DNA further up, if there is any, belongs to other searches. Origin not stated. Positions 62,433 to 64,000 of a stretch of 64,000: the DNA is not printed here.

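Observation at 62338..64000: Unlisted GC-rich gene: IPCT/DIPPS-like cytidylyltransferase fused to a CDP-alcohol phosphatidyltransferase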

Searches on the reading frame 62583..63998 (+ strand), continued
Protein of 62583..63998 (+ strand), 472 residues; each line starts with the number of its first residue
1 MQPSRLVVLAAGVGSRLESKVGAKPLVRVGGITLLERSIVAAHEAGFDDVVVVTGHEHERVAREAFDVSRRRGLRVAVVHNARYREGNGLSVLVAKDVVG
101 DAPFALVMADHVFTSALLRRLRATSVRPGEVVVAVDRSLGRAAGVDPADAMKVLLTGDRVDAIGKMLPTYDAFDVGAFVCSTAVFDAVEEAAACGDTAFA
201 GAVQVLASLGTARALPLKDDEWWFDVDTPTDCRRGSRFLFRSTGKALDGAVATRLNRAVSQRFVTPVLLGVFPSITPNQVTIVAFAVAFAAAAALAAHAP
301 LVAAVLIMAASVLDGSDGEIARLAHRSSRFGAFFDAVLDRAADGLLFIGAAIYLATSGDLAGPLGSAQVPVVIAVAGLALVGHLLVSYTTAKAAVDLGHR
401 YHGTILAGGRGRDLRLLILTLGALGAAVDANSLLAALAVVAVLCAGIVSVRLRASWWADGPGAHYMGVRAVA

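Call 10: find_homologous_proteins(query=window:62583-63998:+, max_evalue=1e-10)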
Query window:62583-63998:+ (472 aa): 301 proteins with E <= 1e-10 among 8000 candidates; the best 120 are listed.
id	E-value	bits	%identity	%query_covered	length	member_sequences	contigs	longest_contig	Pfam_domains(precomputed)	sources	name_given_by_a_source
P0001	1.1e-291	985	100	100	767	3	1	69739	PF00483.30,PF13419.13,PF00702.33,PF01066.27,PF13242.13,PF12804.14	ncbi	-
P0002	1.3e-261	886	92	99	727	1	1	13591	PF00483.30,PF13419.13,PF00702.33,PF01066.27,PF13242.13,PF12804.14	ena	-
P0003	1.4e-260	883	91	100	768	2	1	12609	PF00483.30,PF13419.13,PF00702.33,PF01066.27,PF13242.13,PF12804.14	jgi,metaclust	metaclust:\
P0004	1.5e-257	873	89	100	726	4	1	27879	PF00483.30,PF13419.13,PF00702.33,PF01066.27,PF12804.14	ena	-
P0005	3.5e-257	871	89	100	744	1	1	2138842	PF00483.30,PF13419.13,PF00702.33,PF01066.27,PF13242.13,PF12804.14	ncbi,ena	-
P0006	3.9e-257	871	89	100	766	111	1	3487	PF00483.30,PF13419.13,PF00702.33,PF01066.27,PF13242.13,PF12804.14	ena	-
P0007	6.4e-256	867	88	100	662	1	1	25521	PF00483.30,PF13419.13,PF00702.33,PF01066.27,PF12804.14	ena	-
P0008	2.9e-254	862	89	99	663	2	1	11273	PF00483.30,PF01066.27,PF12804.14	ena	-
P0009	4.8e-254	861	88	100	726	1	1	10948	PF00483.30,PF13419.13,PF00702.33,PF01066.27,PF13242.13,PF12804.14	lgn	-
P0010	5.5e-254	861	87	100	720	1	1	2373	PF00483.30,PF13419.13,PF00702.33,PF01066.27,PF12804.14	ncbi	-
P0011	1.1e-253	860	88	100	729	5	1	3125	PF00483.30,PF13419.13,PF00702.33,PF01066.27,PF13242.13,PF12804.14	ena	-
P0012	1.7e-253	859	89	100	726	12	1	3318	PF00483.30,PF13419.13,PF00702.33,PF01066.27,PF13242.13,PF12804.14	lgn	-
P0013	1.1e-252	857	88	100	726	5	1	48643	PF00483.30,PF13419.13,PF00702.33,PF01066.27,PF12804.14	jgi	jgi:choline kinase/phosphoglycolate phosphatase-like HAD superfamily hydrolase/phosphatidylglyceroph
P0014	2.2e-252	856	86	100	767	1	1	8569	PF00483.30,PF13419.13,PF00702.33,PF01066.27,PF13242.13,PF12804.14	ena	-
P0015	2.9e-252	855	89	100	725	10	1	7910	PF00483.30,PF13419.13,PF00702.33,PF01066.27,PF12804.14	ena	-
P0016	3.9e-252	855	88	100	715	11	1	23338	PF13419.13,PF00702.33,PF01066.27,PF12804.14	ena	-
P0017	7.4e-252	854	87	100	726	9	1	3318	PF00483.30,PF13419.13,PF00702.33,PF01066.27,PF12804.14,PF12710.14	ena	-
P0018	2.4e-251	852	88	100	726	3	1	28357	PF00483.30,PF13419.13,PF00702.33,PF01066.27,PF13242.13,PF12804.14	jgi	jgi:choline kinase/phosphoglycolate phosphatase-like HAD superfamily hydrolase/phosphatidylglyceroph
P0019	6.7e-251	851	88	100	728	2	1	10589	PF00483.30,PF13419.13,PF00702.33,PF01066.27,PF13242.13,PF12804.14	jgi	jgi:choline kinase/phosphoglycolate phosphatase-like HAD superfamily hydrolase/phosphatidylglyceroph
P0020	3.0e-250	849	88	100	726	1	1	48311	PF00483.30,PF13419.13,PF00702.33,PF01066.27,PF12804.14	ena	-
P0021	1.1e-249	847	87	100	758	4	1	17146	PF00483.30,PF13419.13,PF00702.33,PF01066.27,PF12804.14,PF12710.14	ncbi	-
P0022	1.0e-248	844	88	100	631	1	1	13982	PF00483.30,PF13419.13,PF00702.33,PF01128.26,PF01066.27,PF12804.14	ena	-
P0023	1.1e-248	843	87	100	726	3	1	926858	PF13419.13,PF00702.33,PF01066.27,PF12804.14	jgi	jgi:choline kinase/phosphoglycolate phosphatase-like HAD superfamily hydrolase/phosphatidylglyceroph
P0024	6.9e-248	841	87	100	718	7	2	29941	PF00483.30,PF13419.13,PF00702.33,PF01066.27,PF12804.14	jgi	jgi:choline kinase/phosphoglycolate phosphatase-like HAD superfamily hydrolase/phosphatidylglyceroph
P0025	8.0e-248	841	92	93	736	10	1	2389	PF13419.13,PF00702.33,PF01066.27,PF13242.13,PF12804.14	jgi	jgi:CDP-L-myo-inositol myo-inositolphosphotransferase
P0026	8.7e-248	840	87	100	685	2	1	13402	PF00483.30,PF13419.13,PF00702.33,PF01066.27,PF12804.14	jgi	jgi:choline kinase/phosphoglycolate phosphatase-like HAD superfamily hydrolase/phosphatidylglyceroph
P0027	9.9e-248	840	86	100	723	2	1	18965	PF00483.30,PF13419.13,PF00702.33,PF01066.27,PF13242.13,PF12804.14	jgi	jgi:choline kinase/phosphoglycolate phosphatase-like HAD superfamily hydrolase/phosphatidylglyceroph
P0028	8.7e-247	837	86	100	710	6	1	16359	PF00483.30,PF13419.13,PF00702.33,PF01066.27,PF12804.14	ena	-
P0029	2.8e-245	832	85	100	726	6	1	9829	PF00483.30,PF13419.13,PF00702.33,PF01066.27,PF12804.14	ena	-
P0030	5.0e-245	831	86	100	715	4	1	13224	PF00483.30,PF13419.13,PF00702.33,PF01066.27,PF12804.14,PF12710.14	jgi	jgi:choline kinase/phosphoglycolate phosphatase-like HAD superfamily hydrolase/phosphatidylglyceroph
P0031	8.1e-245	831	86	100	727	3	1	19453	PF00483.30,PF13419.13,PF00702.33,PF01066.27,PF12804.14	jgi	jgi:1L-myo-inositol 1-phosphate cytidylyltransferase / CDP-L-myo-inositol myo-inositolphosphotransfe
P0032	3.3e-244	829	86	100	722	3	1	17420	PF00483.30,PF13419.13,PF00702.33,PF01066.27,PF13242.13,PF12804.14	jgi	jgi:choline kinase/phosphoglycolate phosphatase-like HAD superfamily hydrolase/phosphatidylglyceroph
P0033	9.8e-243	824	84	100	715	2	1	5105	PF00483.30,PF13419.13,PF00702.33,PF01066.27,PF12804.14,PF12710.14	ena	-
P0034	2.9e-241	819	84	100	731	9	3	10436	PF00483.30,PF13419.13,PF00702.33,PF01066.27,PF12804.14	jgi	jgi:choline kinase/phosphoglycolate phosphatase-like HAD superfamily hydrolase/phosphatidylglyceroph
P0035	5.4e-238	808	84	100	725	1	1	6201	PF00483.30,PF13419.13,PF00702.33,PF01066.27,PF13242.13,PF12804.14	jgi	jgi:choline kinase/phosphoglycolate phosphatase-like HAD superfamily hydrolase/phosphatidylglyceroph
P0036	3.8e-237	805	88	93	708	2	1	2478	PF13419.13,PF00702.33,PF01066.27,PF13242.13,PF12804.14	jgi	jgi:CDP-L-myo-inositol myo-inositolphosphotransferase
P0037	1.2e-236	804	88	93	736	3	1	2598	PF13419.13,PF00702.33,PF01066.27,PF12804.14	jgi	jgi:CDP-L-myo-inositol myo-inositolphosphotransferase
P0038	2.4e-236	803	88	93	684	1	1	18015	PF13419.13,PF00702.33,PF01066.27,PF12804.14,PF12710.14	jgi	jgi:choline kinase/phosphoglycolate phosphatase-like HAD superfamily hydrolase/phosphatidylglyceroph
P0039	9.3e-233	791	87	93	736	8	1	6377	PF13419.13,PF00702.33,PF01066.27,PF13242.13,PF12804.14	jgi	jgi:choline kinase/phosphoglycolate phosphatase-like HAD superfamily hydrolase/phosphatidylglyceroph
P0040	2.5e-230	783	86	93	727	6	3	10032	PF13419.13,PF00702.33,PF01066.27,PF12804.14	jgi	jgi:choline kinase/phosphoglycolate phosphatase-like HAD superfamily hydrolase/phosphatidylglyceroph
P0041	3.8e-227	772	84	93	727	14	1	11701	PF13419.13,PF00702.33,PF01066.27,PF13242.13,PF12804.14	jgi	jgi:CDP-L-myo-inositol myo-inositolphosphotransferase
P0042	4.8e-217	739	77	100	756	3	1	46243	PF00483.30,PF13419.13,PF00702.33,PF01066.27,PF13242.13,PF12804.14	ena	-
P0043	5.1e-210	716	73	100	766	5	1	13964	PF00483.30,PF13419.13,PF00702.33,PF01066.27,PF12804.14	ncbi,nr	ncbi:MAG: NTP transferase domain-containing protein [Acidobacteria bacterium]|nr:NTP transferase dom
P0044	1.0e-208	712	74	100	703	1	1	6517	PF00483.30,PF13419.13,PF00702.33,PF01066.27,PF12804.14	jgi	jgi:choline kinase/phosphoglycolate phosphatase-like HAD superfamily hydrolase/phosphatidylglyceroph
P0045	1.1e-204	698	72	100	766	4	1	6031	PF00483.30,PF13419.13,PF00702.33,PF01066.27,PF13242.13,PF12804.14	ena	-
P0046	2.2e-204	697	73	100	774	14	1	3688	PF13419.13,PF00702.33,PF01066.27,PF13242.13,PF12804.14,PF12710.14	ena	-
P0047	3.1e-203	694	72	100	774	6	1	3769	PF00483.30,PF13419.13,PF00702.33,PF01066.27,PF13242.13,PF12804.14,PF12710.14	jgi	jgi:choline kinase/phosphoglycolate phosphatase-like HAD superfamily hydrolase/phosphatidylglyceroph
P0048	1.0e-200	685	72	99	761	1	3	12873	PF00483.30,PF13419.13,PF00702.33,PF01066.27,PF13242.13,PF12804.14,PF12710.14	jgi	jgi:CDP-L-myo-inositol myo-inositolphosphotransferase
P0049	1.7e-200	685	72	99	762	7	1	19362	PF00483.30,PF13419.13,PF00702.33,PF01066.27,PF13242.13,PF12804.14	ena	-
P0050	5.8e-200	683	71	99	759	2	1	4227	PF13419.13,PF00702.33,PF01066.27,PF12804.14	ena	-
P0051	9.5e-200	682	70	100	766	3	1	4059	PF00483.30,PF13419.13,PF00702.33,PF01066.27,PF13242.13,PF12804.14,PF12710.14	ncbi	-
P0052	5.1e-196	670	73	93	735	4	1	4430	PF13419.13,PF00702.33,PF01066.27,PF13242.13,PF12804.14,PF12710.14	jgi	jgi:CDP-L-myo-inositol myo-inositolphosphotransferase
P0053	6.8e-195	666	70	99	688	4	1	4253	PF00483.30,PF13419.13,PF00702.33,PF01066.27,PF12804.14,PF12710.14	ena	-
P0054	4.8e-193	660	68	100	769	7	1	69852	PF00483.30,PF13419.13,PF00702.33,PF01066.27,PF12804.14,PF12710.14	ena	-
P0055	1.6e-191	655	67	100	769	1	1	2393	PF00483.30,PF13419.13,PF00702.33,PF01066.27,PF12804.14,PF12710.14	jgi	jgi:choline kinase/phosphoglycolate phosphatase-like HAD superfamily hydrolase/phosphatidylglyceroph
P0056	1.6e-191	655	68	100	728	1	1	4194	PF00483.30,PF13419.13,PF00702.33,PF01066.27,PF12804.14,PF12710.14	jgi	jgi:choline kinase/phosphoglycolate phosphatase-like HAD superfamily hydrolase/phosphatidylglyceroph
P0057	1.7e-191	655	66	100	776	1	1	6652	PF00483.30,PF13419.13,PF00702.33,PF01066.27,PF12804.14,PF12710.14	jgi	jgi:choline kinase/phosphoglycolate phosphatase-like HAD superfamily hydrolase/phosphatidylglyceroph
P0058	2.0e-191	655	68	100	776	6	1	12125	PF00483.30,PF13419.13,PF00702.33,PF01066.27,PF12804.14,PF12710.14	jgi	-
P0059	2.2e-191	655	68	100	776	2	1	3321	PF00483.30,PF13419.13,PF00702.33,PF01066.27,PF12804.14,PF12710.14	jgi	jgi:choline kinase/phosphoglycolate phosphatase-like HAD superfamily hydrolase/phosphatidylglyceroph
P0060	2.2e-191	655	68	100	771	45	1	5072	PF00483.30,PF13419.13,PF00702.33,PF01066.27,PF12804.14,PF12710.14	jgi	jgi:CDP-L-myo-inositol myo-inositolphosphotransferase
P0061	3.0e-191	654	68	100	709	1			PF00483.30,PF13419.13,PF00702.33,PF01066.27,PF12804.14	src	-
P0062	1.3e-190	652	67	100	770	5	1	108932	PF00483.30,PF13419.13,PF00702.33,PF01066.27,PF12804.14,PF12710.14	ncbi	-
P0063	1.3e-190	652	67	100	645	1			PF00483.30,PF00702.33,PF01066.27,PF12804.14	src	-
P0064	1.5e-190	652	67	100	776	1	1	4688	PF00483.30,PF13419.13,PF00702.33,PF01066.27,PF12804.14,PF12710.14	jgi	jgi:choline kinase/phosphoglycolate phosphatase-like HAD superfamily hydrolase/phosphatidylglyceroph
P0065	2.2e-190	651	67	100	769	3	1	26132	PF00483.30,PF13419.13,PF00702.33,PF01066.27,PF12804.14,PF12710.14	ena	-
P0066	4.4e-190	650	67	100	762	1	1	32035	PF00483.30,PF13419.13,PF00702.33,PF01066.27,PF12804.14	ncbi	-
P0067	5.5e-190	650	68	100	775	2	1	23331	PF00483.30,PF13419.13,PF00702.33,PF01066.27,PF12804.14,PF12710.14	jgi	jgi:choline kinase/phosphoglycolate phosphatase-like HAD superfamily hydrolase/phosphatidylglyceroph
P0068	6.0e-190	650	69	100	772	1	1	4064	PF13419.13,PF00702.33,PF01066.27,PF13242.13,PF12804.14,PF12710.14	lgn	-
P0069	7.3e-190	650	67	100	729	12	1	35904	PF00483.30,PF13419.13,PF00702.33,PF01066.27,PF12804.14,PF12710.14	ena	-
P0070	1.5e-189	649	67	100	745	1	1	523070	PF00483.30,PF13419.13,PF00702.33,PF01066.27,PF12804.14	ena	-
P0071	1.6e-189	648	69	100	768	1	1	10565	PF13419.13,PF00702.33,PF01066.27,PF13242.13,PF12804.14,PF12710.14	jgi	jgi:choline kinase/phosphoglycolate phosphatase-like HAD superfamily hydrolase/phosphatidylglyceroph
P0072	2.3e-189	648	66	100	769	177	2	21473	PF00483.30,PF13419.13,PF00702.33,PF01066.27,PF12804.14,PF12710.14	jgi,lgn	jgi:choline kinase/phosphoglycolate phosphatase-like HAD superfamily hydrolase/phosphatidylglyceroph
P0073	3.5e-189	647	67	100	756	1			PF00483.30,PF13419.13,PF00702.33,PF01066.27,PF13242.13,PF12804.14,PF12710.14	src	-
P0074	3.9e-189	647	67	100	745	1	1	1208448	PF00483.30,PF13419.13,PF00702.33,PF01066.27,PF12804.14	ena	-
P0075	1.1e-188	646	67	100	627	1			PF00483.30,PF00702.33,PF01066.27,PF12804.14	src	-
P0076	1.1e-188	646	67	100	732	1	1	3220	PF00483.30,PF13419.13,PF00702.33,PF01066.27,PF12804.14,PF12710.14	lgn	-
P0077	1.4e-188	645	67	100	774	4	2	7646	PF00483.30,PF13419.13,PF00702.33,PF01066.27,PF12804.14,PF12710.14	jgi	-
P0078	1.4e-188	645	66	100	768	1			PF00483.30,PF13419.13,PF00702.33,PF01066.27,PF12804.14,PF12710.14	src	-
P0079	1.4e-188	645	67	100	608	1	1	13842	PF00483.30,PF01066.27,PF12804.14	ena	-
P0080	1.6e-188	645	67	100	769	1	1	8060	PF00483.30,PF13419.13,PF00702.33,PF01066.27,PF12804.14,PF12710.14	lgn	-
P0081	1.7e-188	645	67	100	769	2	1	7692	PF00483.30,PF13419.13,PF00702.33,PF01066.27,PF12804.14,PF12710.14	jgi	jgi:choline kinase/phosphoglycolate phosphatase-like HAD superfamily hydrolase/phosphatidylglyceroph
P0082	2.3e-188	645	67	100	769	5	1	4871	PF00483.30,PF13419.13,PF00702.33,PF01066.27,PF12804.14,PF12710.14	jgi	jgi:choline kinase/phosphoglycolate phosphatase-like HAD superfamily hydrolase/phosphatidylglyceroph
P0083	2.4e-188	645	67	100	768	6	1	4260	PF00483.30,PF13419.13,PF00702.33,PF01066.27,PF12804.14,PF12710.14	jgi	jgi:choline kinase/phosphoglycolate phosphatase-like HAD superfamily hydrolase/phosphatidylglyceroph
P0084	1.1e-187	642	67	100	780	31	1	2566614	PF00483.30,PF13419.13,PF00702.33,PF01066.27,PF13242.13,PF12804.14,PF12710.14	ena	-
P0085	1.1e-187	642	66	100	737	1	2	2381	PF00483.30,PF13419.13,PF00702.33,PF01066.27,PF12804.14,PF12710.14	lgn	-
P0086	1.5e-187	642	66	100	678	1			PF00483.30,PF00702.33,PF01066.27,PF12804.14,PF12710.14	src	-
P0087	1.9e-187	642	67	100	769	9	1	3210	PF00483.30,PF13419.13,PF00702.33,PF01066.27,PF12804.14,PF12710.14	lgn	-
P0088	2.0e-187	642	66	100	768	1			PF00483.30,PF13419.13,PF00702.33,PF01066.27,PF13242.13,PF12804.14,PF12710.14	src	-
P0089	2.0e-187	642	65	100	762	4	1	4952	PF00483.30,PF13419.13,PF00702.33,PF01066.27,PF12804.14,PF12710.14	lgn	-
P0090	2.5e-187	641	67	100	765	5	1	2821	PF00483.30,PF13419.13,PF00702.33,PF01066.27,PF12804.14,PF12710.14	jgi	-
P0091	3.4e-187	641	66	100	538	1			PF01066.27,PF12804.14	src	-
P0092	4.3e-187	640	66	100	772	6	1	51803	PF00483.30,PF13419.13,PF00702.33,PF01066.27,PF12804.14,PF12710.14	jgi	jgi:choline kinase/phosphoglycolate phosphatase-like HAD superfamily hydrolase/phosphatidylglyceroph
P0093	4.4e-187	640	66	100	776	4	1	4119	PF00483.30,PF13419.13,PF00702.33,PF01066.27,PF12804.14,PF12710.14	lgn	-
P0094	4.6e-187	640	66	100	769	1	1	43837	PF00483.30,PF13419.13,PF00702.33,PF01066.27,PF12804.14,PF12710.14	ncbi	-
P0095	7.5e-187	640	67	100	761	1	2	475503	PF00483.30,PF13419.13,PF00702.33,PF01066.27,PF13242.13,PF12804.14,PF12710.14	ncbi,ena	-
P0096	1.2e-186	639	65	100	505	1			PF00483.30,PF01066.27,PF12804.14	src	-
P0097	1.3e-186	639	66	100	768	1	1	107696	PF00483.30,PF13419.13,PF00702.33,PF01066.27,PF13242.13,PF12804.14,PF12710.14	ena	-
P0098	1.7e-186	639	66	100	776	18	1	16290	PF00483.30,PF13419.13,PF00702.33,PF01066.27,PF12804.14,PF12710.14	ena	-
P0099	1.8e-186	638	66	100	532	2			PF00483.30,PF01066.27,PF12804.14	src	-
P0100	3.3e-186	638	66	100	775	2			PF00483.30,PF13419.13,PF00702.33,PF01066.27,PF12804.14,PF12710.14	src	-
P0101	3.7e-186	637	66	100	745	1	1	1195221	PF00483.30,PF13419.13,PF00702.33,PF01066.27,PF12804.14,PF12710.14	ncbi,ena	-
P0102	3.7e-186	637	66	100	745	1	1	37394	PF00483.30,PF13419.13,PF00702.33,PF01066.27,PF12804.14,PF12710.14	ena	-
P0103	5.1e-186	637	67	100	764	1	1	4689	PF13419.13,PF00702.33,PF01066.27,PF12804.14,PF12710.14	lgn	-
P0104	5.9e-186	637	65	100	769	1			PF00483.30,PF13419.13,PF00702.33,PF01066.27,PF12804.14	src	-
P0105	9.0e-186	636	66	100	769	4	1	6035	PF00483.30,PF13419.13,PF00702.33,PF01066.27,PF12804.14,PF12710.14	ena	-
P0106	1.5e-185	635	66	100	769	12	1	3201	PF00483.30,PF13419.13,PF00702.33,PF01066.27,PF12804.14,PF12710.14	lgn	-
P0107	2.0e-185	635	65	100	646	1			PF00702.33,PF01066.27,PF12804.14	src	-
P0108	3.7e-185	634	67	100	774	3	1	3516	PF00483.30,PF13419.13,PF00702.33,PF01066.27,PF12804.14,PF12710.14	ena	-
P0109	4.1e-185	634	66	100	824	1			PF00483.30,PF13419.13,PF00702.33,PF01066.27,PF13242.13,PF12804.14,PF12710.14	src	-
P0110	8.1e-185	633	66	100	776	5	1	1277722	PF00483.30,PF13419.13,PF00702.33,PF01066.27,PF12804.14,PF12710.14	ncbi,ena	-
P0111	1.1e-184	633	65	100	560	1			PF00483.30,PF01066.27,PF12804.14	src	-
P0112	1.1e-184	633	90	73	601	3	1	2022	PF13419.13,PF00702.33,PF01066.27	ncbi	-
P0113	1.8e-184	632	66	100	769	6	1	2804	PF00483.30,PF13419.13,PF00702.33,PF01066.27,PF12804.14,PF12710.14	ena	-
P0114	5.8e-184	630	84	76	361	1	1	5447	PF00483.30,PF01066.27,PF12804.14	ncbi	ncbi:MAG: NTP transferase domain-containing protein, partial [Candidatus Limnocylindria bacterium]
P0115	6.4e-184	630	65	100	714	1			PF00483.30,PF13419.13,PF00702.33,PF01066.27,PF12804.14,PF12710.14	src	-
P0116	1.2e-183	629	68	100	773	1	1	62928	PF13419.13,PF00702.33,PF01066.27,PF12804.14,PF12710.14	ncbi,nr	ncbi:MAG: NTP transferase domain-containing protein [Actinobacteria bacterium]|nr:NTP transferase do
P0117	1.4e-183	629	66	98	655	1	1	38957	PF00483.30,PF01066.27,PF12804.14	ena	-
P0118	9.2e-183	626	64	100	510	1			PF01066.27,PF12804.14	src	-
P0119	2.6e-182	625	66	100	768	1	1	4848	PF13419.13,PF00702.33,PF01066.27,PF12804.14,PF12710.14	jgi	jgi:choline kinase/phosphoglycolate phosphatase-like HAD superfamily hydrolase/phosphatidylglyceroph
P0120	2.7e-182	625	68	93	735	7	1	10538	PF13419.13,PF00702.33,PF01066.27,PF12804.14,PF12710.14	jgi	-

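Call 12: find_encoding_contigs(protein=P0001, flank=10000, max_places=4)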
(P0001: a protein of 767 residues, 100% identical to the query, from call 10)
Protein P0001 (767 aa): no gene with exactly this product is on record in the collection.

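Call 13: find_related_loci(query=P0001, collection=genome_contigs, flank=10000)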
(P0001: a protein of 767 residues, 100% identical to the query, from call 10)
Query P0001 (767 aa) in genome_contigs; peptide patterns used: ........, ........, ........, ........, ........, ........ (x = any residue, [..] = any of these).
599 stretches matched a pattern (row limit reached: there are more); 27 encode a relative of the query (tblastn E <= 1e-3); 26 distinct loci.
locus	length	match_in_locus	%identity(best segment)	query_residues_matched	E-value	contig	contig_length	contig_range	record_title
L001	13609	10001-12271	91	1-757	0e+0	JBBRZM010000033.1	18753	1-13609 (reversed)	MAG: Acidimicrobiia bacterium isolate metawrap_la5_47 metawrap_la5_47_K_1055511_L_18753_cov_59.6497, whole genome shotgu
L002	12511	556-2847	90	1-764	0e+0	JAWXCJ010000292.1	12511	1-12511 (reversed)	MAG: Actinomycetota bacterium isolate P2IB.169 k99_1121121, whole genome shotgun sequence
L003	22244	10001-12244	87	1-746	0e+0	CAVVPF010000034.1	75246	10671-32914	MAG: uncultured Chloroflexia bacterium isolate MFD03638.bin.2.5 genome assembly, contig: contig_687, whole genome shotgu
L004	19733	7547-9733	87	1-727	0e+0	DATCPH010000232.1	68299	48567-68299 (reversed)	MAG TPA_asm: Candidatus Limnocylindrales bacterium isolate SMAG_U7222 k141_47433, whole genome shotgun sequence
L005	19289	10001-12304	64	1-762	0e+0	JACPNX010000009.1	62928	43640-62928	MAG: Actinomycetota bacterium isolate NC_groundwater_586_Pr5_B-0.1um_73_18 alan_book_18_scaffold_136247, whole genome sh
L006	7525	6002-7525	92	1-508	0e+0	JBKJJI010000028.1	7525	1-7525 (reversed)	MAG: Acidimicrobiia bacterium isolate ant_bin.2 S1Ck117_4324743_flag_1_multi_12.0000_len_7525, whole genome shotgun sequ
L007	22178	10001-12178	87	1-724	0e+0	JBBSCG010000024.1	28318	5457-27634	MAG: Candidatus Limnocylindria bacterium isolate metawrap_la6_10 metawrap_la6_10_K_592851_L_28318_cov_28.8599, whole gen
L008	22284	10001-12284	91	1-756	0e+0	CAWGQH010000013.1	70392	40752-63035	MAG: uncultured Chloroflexia bacterium isolate MFD08497.bin.2.46 genome assembly, contig: contig_33780, whole genome sho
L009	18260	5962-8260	88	1-766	0e+0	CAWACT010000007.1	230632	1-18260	MAG: uncultured Actinomycetes bacterium isolate MFD00962.bin.2.16 genome assembly, contig: contig_27510, whole genome sh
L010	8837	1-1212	90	354-757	0e+0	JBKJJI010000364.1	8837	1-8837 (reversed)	MAG: Acidimicrobiia bacterium isolate ant_bin.2 S1Ck117_6321201_flag_1_multi_12.0000_len_8837, whole genome shotgun sequ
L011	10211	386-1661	33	7-444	6e-27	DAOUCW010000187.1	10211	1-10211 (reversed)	MAG TPA_asm: Anaerolineae bacterium isolate H87_871 29717, whole genome shotgun sequence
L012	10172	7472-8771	34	7-453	9e-49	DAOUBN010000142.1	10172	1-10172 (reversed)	MAG TPA_asm: Anaerolineae bacterium isolate H70_729 k91_476471, whole genome shotgun sequence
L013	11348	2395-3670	31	7-444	1e-46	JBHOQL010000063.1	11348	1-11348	MAG: Anaerolineae bacterium isolate C0_2 k141_20872, whole genome shotgun sequence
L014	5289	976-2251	33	7-444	6e-45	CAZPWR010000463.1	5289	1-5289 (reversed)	MAG TPA_asm: uncultured Anaerolineae bacterium isolate binchicken_co25_129 genome assembly, contig: k141_94246, whole ge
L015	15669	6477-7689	32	7-424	7e-25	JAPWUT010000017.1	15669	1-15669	MAG: Anaerolineae bacterium isolate RSWS10 scaffold_315_c2, whole genome shotgun sequence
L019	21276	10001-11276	38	5-443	3e-37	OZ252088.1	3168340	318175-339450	MAG: Dehalococcoidia bacterium isolate 7426c3d5-a751-4d37-bde8-e0e91f06c8c3 genome assembly, chromosome: 1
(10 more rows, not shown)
